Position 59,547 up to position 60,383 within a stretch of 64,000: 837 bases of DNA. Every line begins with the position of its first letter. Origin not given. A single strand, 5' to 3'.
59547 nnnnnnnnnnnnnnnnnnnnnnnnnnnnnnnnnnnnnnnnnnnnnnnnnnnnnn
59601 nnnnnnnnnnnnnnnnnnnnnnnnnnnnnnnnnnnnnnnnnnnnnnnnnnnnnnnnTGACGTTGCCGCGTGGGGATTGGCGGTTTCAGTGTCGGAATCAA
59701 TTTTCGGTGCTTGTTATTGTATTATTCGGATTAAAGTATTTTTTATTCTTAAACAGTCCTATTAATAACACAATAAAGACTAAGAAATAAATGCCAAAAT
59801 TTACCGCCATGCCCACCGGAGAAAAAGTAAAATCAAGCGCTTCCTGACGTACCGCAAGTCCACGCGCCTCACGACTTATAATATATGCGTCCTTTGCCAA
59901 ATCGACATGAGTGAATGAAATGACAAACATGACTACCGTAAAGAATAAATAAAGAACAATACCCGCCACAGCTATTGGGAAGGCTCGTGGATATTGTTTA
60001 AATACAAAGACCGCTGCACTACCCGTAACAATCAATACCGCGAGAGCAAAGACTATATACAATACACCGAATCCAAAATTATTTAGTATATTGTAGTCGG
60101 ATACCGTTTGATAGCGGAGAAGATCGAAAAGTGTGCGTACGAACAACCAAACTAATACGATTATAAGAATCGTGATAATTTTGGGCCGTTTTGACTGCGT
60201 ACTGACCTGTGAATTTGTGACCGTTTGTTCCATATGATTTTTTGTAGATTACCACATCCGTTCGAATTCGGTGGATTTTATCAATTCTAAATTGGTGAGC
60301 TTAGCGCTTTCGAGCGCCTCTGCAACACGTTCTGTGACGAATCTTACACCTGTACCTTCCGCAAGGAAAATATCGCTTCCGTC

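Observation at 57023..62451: Polymorphic-toxin locus: three RHS C-terminal cassettes with different tips, each followed by a small candidate immunity gene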

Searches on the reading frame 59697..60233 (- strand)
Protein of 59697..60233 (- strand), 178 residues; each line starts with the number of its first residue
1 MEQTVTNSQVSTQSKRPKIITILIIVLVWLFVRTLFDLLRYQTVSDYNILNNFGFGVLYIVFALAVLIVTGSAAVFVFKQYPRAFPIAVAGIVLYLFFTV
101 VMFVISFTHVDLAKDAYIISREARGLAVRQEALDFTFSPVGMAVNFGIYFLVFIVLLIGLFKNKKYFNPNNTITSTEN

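Call 4: search_protein_families(library=pfam, proteins=[window:59697-60233:-], max_evalue=0.1)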
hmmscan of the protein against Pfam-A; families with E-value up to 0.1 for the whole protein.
window:59697-60233:- (178 aa): 0 families

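Call 5: search_protein_families(library=ncbifam, proteins=[window:59697-60233:-], max_evalue=0.1)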
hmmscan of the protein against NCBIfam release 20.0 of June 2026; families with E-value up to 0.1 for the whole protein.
window:59697-60233:- (178 aa): 1 family
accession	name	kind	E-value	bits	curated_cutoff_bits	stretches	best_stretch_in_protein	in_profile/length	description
NF002595.0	PRK02251.2-1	equivalog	0.082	13.2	109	1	8-64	24-79/84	cell division protein CrgA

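Call 9: find_encoding_contigs(protein=window:59697-60233:-, flank=10000, max_places=6)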
Protein window:59697-60233:- (178 aa): 1 contig read that carries it; 1 place shown.
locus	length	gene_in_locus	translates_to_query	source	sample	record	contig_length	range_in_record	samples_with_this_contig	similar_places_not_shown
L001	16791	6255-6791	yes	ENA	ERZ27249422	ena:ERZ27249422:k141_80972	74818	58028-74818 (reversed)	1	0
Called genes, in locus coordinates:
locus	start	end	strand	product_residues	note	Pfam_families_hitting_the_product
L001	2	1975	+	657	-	?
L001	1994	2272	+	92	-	-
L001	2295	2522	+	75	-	-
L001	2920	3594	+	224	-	-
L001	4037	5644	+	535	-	PF05593:RHS_repeat (faint), PF09533:DUF2380 (weak)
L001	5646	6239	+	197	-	-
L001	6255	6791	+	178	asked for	-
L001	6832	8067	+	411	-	PF05593:RHS_repeat (faint), PF25023:TEN_YD-shell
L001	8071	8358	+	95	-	-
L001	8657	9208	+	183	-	-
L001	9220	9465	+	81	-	-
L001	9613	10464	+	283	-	PF25145:NfeD1b_N (weak), PF01343:Peptidase_S49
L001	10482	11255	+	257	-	PF25231:DUF7847 (weak)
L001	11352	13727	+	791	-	PF00089:Trypsin, PF13365:Trypsin_2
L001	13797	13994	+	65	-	-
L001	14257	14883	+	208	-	-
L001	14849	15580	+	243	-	PF08843:AbiEii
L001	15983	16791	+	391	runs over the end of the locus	PF13173:AAA_14, PF13401:AAA_22 (faint), PF13635:DUF4143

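Call 15: search_protein_families(library=pfam, proteins=[L001:2-1975:+, L001:1994-2272:+, L001:2295-2522:+, L001:2920-3594:+], max_evalue=1)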
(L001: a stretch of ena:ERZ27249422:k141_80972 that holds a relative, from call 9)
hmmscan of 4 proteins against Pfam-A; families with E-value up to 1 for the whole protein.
L001:2-1975:+ (657 aa): 1 family
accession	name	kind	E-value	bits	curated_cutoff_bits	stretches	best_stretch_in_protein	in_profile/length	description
PF05593.20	RHS_repeat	-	1.1e-10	42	22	2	162-199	1-33/38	RHS Repeat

L001:1994-2272:+ (92 aa): 1 family
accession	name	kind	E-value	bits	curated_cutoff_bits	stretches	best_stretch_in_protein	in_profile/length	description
PF01006.25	HCV_NS4a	-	0.12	12.5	27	1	8-27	9-27/55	Hepatitis C virus non-structural protein NS4a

L001:2295-2522:+ (75 aa): 6 families
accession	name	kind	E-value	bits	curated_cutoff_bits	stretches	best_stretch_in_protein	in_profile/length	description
PF13179.11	DUF4006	-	0.089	13.2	22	0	8-30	9-31/64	Family of unknown function (DUF4006)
PF03707.21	MHYT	-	0.11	12.9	21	1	30-71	10-50/59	Bacterial signalling protein N terminal repeat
PF06570.16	DUF1129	-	0.13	12.2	29.1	1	46-74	81-109/207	Protein of unknown function (DUF1129)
PF10003.15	DUF2244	-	0.34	11.1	27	0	46-68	17-39/138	Integral membrane protein (DUF2244)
PF02656.20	DUF202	-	0.49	11.3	23.4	0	17-68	19-63/68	Domain of unknown function (DUF202)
PF06645.18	SPC12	-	0.67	10.6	23.6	0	29-60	19-50/71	Microsomal signal peptidase 12 kDa subunit (SPC12)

L001:2920-3594:+ (224 aa): 6 families
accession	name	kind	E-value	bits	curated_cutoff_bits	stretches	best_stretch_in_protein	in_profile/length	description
PF22718.1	SNaCT13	-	0.013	16.2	27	1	85-179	63-154/158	Short NACHT-associated C-Terminal domain, family 13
PF03148.19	Tektin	-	0.043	13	34.3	1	59-117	34-92/383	Tektin family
PF12998.12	ING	-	0.046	14.7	23.9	1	76-118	5-47/102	Inhibitor of growth proteins N-terminal histone-binding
PF20075.5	DUF6471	-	0.1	12.9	26.8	1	146-183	10-47/65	Domain of unknown function (DUF6471)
PF08700.17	VPS51_Exo84_N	-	0.2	12.2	24.2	0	77-101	21-45/87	Vps51/EXO84/COG1 N-terminal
PF04421.21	Mss4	-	0.25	12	22.6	0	152-210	22-74/104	Mss4 protein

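Call 21: find_homologous_proteins(query=L001:2-1975:+, max_evalue=0.00001)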
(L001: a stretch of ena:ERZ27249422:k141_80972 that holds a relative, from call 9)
Query L001:2-1975:+ (657 aa): 553 proteins with E <= 0.00001 among 8000 candidates; the best 120 are listed.
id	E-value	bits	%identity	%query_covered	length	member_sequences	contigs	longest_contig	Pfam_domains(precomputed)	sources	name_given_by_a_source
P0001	0.0e+0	1498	100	100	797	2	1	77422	PF05593.20,PF25023.2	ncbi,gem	ncbi:MAG: RHS repeat-associated core domain-containing protein [Patescibacteria group bacterium]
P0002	2.3e-173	597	63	68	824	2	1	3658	PF05593.20,PF25023.2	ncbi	-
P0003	1.1e-164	568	56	42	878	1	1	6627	PF05593.20,PF00688.25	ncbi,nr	ncbi:MAG: hypothetical protein HZC26_00755, partial [Candidatus Magasanikbacteria bacterium]|nr:hypo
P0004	9.7e-145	502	52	69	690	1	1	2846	PF05593.20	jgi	jgi:RHS repeat-associated protein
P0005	1.2e-142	495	76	45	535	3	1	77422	PF05593.20,PF09533.16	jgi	-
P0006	3.4e-134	467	63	52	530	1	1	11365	PF05593.20,PF25023.2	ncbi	-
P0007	1.2e-130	455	54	31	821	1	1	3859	PF05593.20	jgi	jgi:RHS repeat-associated protein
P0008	1.4e-130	455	54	65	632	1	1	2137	PF25023.2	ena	-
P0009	4.7e-130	453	72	44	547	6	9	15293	PF05593.20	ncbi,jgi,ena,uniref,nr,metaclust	ncbi:hypothetical protein A2693_04255 [Candidatus Curtissbacteria bacterium RIFCSPHIGHO2_01_FULL_40_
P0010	8.8e-130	453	51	68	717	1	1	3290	PF02557.23,PF05593.20,PF13539.12,PF25023.2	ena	-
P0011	2.2e-128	448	55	63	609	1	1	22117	PF05593.20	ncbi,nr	ncbi:MAG: hypothetical protein KW802_01270 [Candidatus Doudnabacteria bacterium]|nr:hypothetical pro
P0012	1.1e-127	446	60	27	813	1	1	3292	PF05593.20,PF25023.2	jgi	jgi:RHS repeat-associated protein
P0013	1.5e-125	439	71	44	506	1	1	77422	PF05257.23,PF05593.20,PF25023.2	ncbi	ncbi:MAG: RHS repeat-associated core domain-containing protein, partial [Patescibacteria group bacte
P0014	2.2e-124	435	62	21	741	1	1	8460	PF05593.20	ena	-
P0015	6.1e-123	430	70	42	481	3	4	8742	PF05593.20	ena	-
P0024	3.3e-110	388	61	46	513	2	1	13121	PF05593.20,PF09533.16,PF25023.2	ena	-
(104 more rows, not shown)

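Call 22: find_encoding_contigs(protein=P0001, flank=10000, max_places=4)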
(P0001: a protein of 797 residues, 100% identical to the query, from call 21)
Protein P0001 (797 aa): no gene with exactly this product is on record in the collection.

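Call 24: find_encoding_contigs(protein=P0005, flank=10000, max_places=6)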
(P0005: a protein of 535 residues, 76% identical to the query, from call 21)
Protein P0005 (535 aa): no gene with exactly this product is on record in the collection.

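Call 25: find_encoding_contigs(protein=P0013, flank=10000, max_places=6)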
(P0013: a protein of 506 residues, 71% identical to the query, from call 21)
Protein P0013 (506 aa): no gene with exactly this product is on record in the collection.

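Call 26: find_related_loci(query=P0001, collection=genome_contigs, flank=10000)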
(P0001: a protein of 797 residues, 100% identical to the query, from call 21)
Query P0001 (797 aa) in genome_contigs; peptide patterns used: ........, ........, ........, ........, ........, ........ (x = any residue, [..] = any of these).
278 stretches matched a pattern; 184 encode a relative of the query (tblastn E <= 1e-3); the best 80 are kept; 79 distinct loci.
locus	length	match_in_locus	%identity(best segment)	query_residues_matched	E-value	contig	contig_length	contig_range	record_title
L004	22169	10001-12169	51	1-597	5e-172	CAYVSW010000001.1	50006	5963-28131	MAG TPA_asm: uncultured Candidatus Saccharibacteria bacterium isolate SRP219642_co7_46 genome assembly, contig: NODE_879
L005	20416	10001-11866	46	1-597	4e-153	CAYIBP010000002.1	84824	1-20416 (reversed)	MAG TPA_asm: uncultured Candidatus Saccharibacteria bacterium isolate ERP119705_co1_115 genome assembly, contig: NODE_15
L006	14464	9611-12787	64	1-626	3e-127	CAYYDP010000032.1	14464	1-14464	MAG TPA_asm: uncultured Gammaproteobacteria bacterium isolate SRP239054_co1_193 genome assembly, contig: NODE_3008_lengt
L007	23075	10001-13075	56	1-600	2e-118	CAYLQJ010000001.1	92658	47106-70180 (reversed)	MAG TPA_asm: uncultured Candidatus Saccharibacteria bacterium isolate SRP285395_co1_362 genome assembly, contig: NODE_22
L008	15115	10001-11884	49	3-611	5e-72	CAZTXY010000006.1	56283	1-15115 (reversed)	MAG TPA_asm: uncultured Candidatus Saccharibacteria bacterium isolate SRP192515_co2_146 genome assembly, contig: NODE_33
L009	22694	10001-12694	43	4-604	6e-65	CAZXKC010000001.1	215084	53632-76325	MAG TPA_asm: uncultured Candidatus Saccharibacteria bacterium isolate SRP292972_co3_31 genome assembly, contig: NODE_86_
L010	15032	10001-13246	39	295-610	4e-51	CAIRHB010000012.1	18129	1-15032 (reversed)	Candidatus Adlerbacteria bacterium isolate I3b_bin-425 genome assembly, contig: bin-425:12/44, whole genome shotgun sequ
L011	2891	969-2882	48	88-474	5e-44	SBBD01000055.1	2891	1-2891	MAG: archaeon isolate Bin_28_2_1 Hy_contig34345, whole genome shotgun sequence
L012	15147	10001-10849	37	295-591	1e-40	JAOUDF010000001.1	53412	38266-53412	MAG: Nitrospirota bacterium isolate 4_1_Jan_SF_Bin16 4_1_Jan_SF_Bin16_scaffold_151_c1, whole genome shotgun sequence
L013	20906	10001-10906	37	295-592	3e-37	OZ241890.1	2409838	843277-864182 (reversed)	MAG: Gammaproteobacteria bacterium isolate 12a402bf-abf4-446e-85c7-15a67474018c genome assembly, chromosome: 1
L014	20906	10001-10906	37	295-592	4e-36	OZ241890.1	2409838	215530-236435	MAG: Gammaproteobacteria bacterium isolate 12a402bf-abf4-446e-85c7-15a67474018c genome assembly, chromosome: 1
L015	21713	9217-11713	34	280-591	1e-32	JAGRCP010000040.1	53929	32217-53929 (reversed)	MAG: Caldilineaceae bacterium isolate HKST-UBA29 2010_47180, whole genome shotgun sequence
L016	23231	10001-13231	37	203-666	3e-31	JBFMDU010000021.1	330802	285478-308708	MAG: Chloroflexota bacterium isolate MAG227 MAG227_21, whole genome shotgun sequence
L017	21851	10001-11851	31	266-606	9e-31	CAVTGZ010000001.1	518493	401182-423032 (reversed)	MAG: uncultured Acidobacteriota bacterium isolate MFD06085.bin.2.31 genome assembly, contig: contig_12348, whole genome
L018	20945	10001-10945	36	293-591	3e-30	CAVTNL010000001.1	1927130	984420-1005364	MAG: uncultured Nitrospiraceae bacterium isolate MFD04752.bin.2.24 genome assembly, contig: contig_11908, whole genome s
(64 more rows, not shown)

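Call 29: find_related_loci(query=P0013, collection=metagenome_contigs, flank=10000)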
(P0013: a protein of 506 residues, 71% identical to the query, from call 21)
Query P0013 (506 aa) in metagenome_contigs; peptide patterns used: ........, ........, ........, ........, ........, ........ (x = any residue, [..] = any of these).
42 stretches matched a pattern; 6 encode a relative of the query (tblastn E <= 1e-3); 6 distinct loci.
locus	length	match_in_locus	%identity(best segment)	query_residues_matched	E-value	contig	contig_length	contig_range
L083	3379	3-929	86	1-296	0e+0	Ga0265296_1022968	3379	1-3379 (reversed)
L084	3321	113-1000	66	1-293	1e-127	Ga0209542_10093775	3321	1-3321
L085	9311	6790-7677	66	1-293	2e-123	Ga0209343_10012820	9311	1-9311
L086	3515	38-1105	52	149-501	1e-110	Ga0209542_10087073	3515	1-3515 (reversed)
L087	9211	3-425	65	172-299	5e-53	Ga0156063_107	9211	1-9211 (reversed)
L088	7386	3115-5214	52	149-294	8e-48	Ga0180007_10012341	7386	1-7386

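Call 42: search_protein_families(library=pfam, proteins=[P0001, P0013], max_evalue=0.001)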
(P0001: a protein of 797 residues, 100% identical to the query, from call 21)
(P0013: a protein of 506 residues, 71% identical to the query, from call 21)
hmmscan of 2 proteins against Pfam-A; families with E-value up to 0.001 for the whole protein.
P0001 (797 aa): 1 family
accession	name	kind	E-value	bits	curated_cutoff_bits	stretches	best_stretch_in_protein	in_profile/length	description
PF05593.20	RHS_repeat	-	1.5e-07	32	22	1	302-339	1-33/38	RHS Repeat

P0013 (506 aa): 2 families
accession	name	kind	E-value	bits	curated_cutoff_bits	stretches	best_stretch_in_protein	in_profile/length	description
PF05257.22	CHAP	-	3.1e-09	37.6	26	1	334-435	5-81/81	CHAP domain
PF05593.20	RHS_repeat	-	2.3e-07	31.5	22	0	2-40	1-35/38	RHS Repeat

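Call 48: search_protein_families(library=ncbifam, proteins=[L001:1337-1975:+, L001:1994-2272:+, L001:2295-2522:+, L001:2920-3594:+], max_evalue=0.1)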
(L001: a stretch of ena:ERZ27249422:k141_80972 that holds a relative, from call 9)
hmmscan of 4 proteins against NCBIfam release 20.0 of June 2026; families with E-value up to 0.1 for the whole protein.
L001:1337-1975:+ (212 aa): 0 families

L001:1994-2272:+ (92 aa): 0 families

L001:2295-2522:+ (75 aa): 1 family
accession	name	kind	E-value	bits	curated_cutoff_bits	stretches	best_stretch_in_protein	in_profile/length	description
NF045890.1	conj_pls20_p028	equivalog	0.019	13.8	150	1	4-66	289-348/377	pLS20_p028 family conjugation system transmembrane protein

L001:2920-3594:+ (224 aa): 1 family
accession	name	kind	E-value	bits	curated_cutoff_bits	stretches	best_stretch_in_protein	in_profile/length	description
NF033852.1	fulvocin_rel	subfamily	0.091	13.6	35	0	66-129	14-80/150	bacteriocin fulvocin C-related protein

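Call 60: search_protein_families(library=pfam, proteins=[L005:5954-12355:+, L007:5699-13684:+], max_evalue=0.001)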
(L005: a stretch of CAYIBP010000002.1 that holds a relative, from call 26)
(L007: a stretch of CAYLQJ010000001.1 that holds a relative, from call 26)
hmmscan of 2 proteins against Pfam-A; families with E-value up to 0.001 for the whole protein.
L005:5954-12355:+ (2133 aa): 3 families
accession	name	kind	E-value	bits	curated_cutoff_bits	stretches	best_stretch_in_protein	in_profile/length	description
PF05593.20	RHS_repeat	-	1.8e-16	60.5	22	1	1333-1362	1-29/38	RHS Repeat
PF13517.12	FG-GAP_3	-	3e-10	41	26.9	2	524-595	1-60/61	FG-GAP-like repeat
PF03534.18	SpvB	-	1.6e-09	37.9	22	2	157-214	124-181/287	Salmonella virulence plasmid 65kDa B protein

L007:5699-13684:+ (2661 aa): 6 families
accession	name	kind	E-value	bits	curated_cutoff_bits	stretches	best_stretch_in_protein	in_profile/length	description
PF16403.11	Bact_surface_Ig-like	-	4.9e-27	94.2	27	2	2166-2238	1-71/71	Bacterial surface protein, Ig-like domain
PF21722.4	Gly_rich_2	-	4.8e-20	73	24.3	1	1906-2117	15-226/226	Glycine-rich domain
PF13517.12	FG-GAP_3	-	4.1e-18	66.2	26.9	3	677-739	1-60/61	FG-GAP-like repeat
PF05593.20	RHS_repeat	-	1.8e-17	63.7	22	2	1729-1765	1-33/38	RHS Repeat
PF03534.18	SpvB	-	7.7e-15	55.3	22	2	150-236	3-87/287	Salmonella virulence plasmid 65kDa B protein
PF01839.29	FG-GAP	-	0.00011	22.4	22.1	0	502-514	7-19/37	FG-GAP repeat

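Call 68: search_solved_structures(query=L001:1337-1972:+, max_evalue=10)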
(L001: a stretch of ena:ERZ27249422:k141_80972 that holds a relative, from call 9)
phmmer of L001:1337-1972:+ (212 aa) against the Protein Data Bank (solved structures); distinct sequences matched with E-value up to 10: 0.

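Call 85: search_protein_families(library=pfam, proteins=[L083:69-1457:+, P0024, L083:1473-1835:+, L083:1980-2210:+, L083:2174-2503:+, L005:12358-12822:+, L005:12921-14273:+, L005:14730-15995:+, L005:16931-19054:+], max_evalue=0.01)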
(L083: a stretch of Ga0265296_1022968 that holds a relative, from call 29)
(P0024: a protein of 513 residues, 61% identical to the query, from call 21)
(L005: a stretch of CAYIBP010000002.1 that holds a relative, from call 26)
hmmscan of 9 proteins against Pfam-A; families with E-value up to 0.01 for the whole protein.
L083:69-1457:+ (462 aa): 1 family
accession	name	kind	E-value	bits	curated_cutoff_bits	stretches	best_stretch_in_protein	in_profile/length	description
PF05593.20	RHS_repeat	-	1.2e-07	32.4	22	0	87-119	1-34/38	RHS Repeat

P0024 (513 aa): 2 families
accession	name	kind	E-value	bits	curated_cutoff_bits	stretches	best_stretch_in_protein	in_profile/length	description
PF05593.20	RHS_repeat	-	7.5e-09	36.2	22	0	27-65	1-35/38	RHS Repeat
PF09533.15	DUF2380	-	1.6e-06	28.1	26.3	1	423-508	93-179/187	Predicted lipoprotein of unknown function (DUF2380)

L083:1473-1835:+ (120 aa): 0 families

L083:1980-2210:+ (76 aa): 0 families

L083:2174-2503:+ (109 aa): 0 families

L005:12358-12822:+ (154 aa): 0 families

L005:12921-14273:+ (450 aa): 1 family
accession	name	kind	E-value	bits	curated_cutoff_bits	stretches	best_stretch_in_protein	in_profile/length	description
PF05593.20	RHS_repeat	-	4.5e-05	24.2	22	1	52-85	1-35/38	RHS Repeat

L005:14730-15995:+ (421 aa): 1 family
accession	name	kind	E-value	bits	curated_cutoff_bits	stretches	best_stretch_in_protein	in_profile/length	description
PF05593.20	RHS_repeat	-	1.4e-05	25.8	22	0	52-83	1-33/38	RHS Repeat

L005:16931-19054:+ (707 aa): 2 families
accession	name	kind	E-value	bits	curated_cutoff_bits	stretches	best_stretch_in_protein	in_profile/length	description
PF05593.20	RHS_repeat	-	4.9e-12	46.4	22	1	312-345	1-35/38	RHS Repeat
PF00688.24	TGFb_propeptide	-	0.0025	18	25.8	1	13-84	91-154/242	TGF-beta propeptide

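Call 88: find_encoding_contigs(protein=P0024, flank=8000, max_places=3)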
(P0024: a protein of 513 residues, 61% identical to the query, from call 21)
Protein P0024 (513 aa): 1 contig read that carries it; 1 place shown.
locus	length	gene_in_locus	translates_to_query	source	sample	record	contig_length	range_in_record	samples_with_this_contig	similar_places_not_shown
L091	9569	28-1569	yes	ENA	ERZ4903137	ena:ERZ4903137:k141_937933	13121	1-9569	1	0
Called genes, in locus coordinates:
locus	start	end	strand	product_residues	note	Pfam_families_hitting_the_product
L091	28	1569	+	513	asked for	PF25023:TEN_YD-shell, PF05593:RHS_repeat (faint), PF09533:DUF2380 (weak)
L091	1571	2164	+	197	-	-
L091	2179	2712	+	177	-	-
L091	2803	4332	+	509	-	PF15649:Tox-REase-7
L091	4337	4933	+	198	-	PF03130:HEAT_PBS (faint), PF13646:HEAT_2 (weak)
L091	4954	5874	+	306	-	-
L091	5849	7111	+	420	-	-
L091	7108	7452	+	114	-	-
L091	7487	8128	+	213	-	-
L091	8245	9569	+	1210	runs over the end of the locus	PF01551:Peptidase_M23, PF08310:LGFP (faint), PF02018:CBM_4_9, PF18962:Por_Secre_tail (weak)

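Call 100: search_protein_families(library=phrogs, proteins=[window:59697-60233:-, L001:1337-1972:+, L001:1994-2272:+, L001:2295-2522:+], max_evalue=0.01)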
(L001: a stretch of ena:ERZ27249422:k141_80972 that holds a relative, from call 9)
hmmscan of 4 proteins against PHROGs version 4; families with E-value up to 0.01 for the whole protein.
window:59697-60233:- (178 aa): 0 families

L001:1337-1972:+ (212 aa): 0 families

L001:1994-2272:+ (92 aa): 0 families

L001:2295-2522:+ (75 aa): 0 families
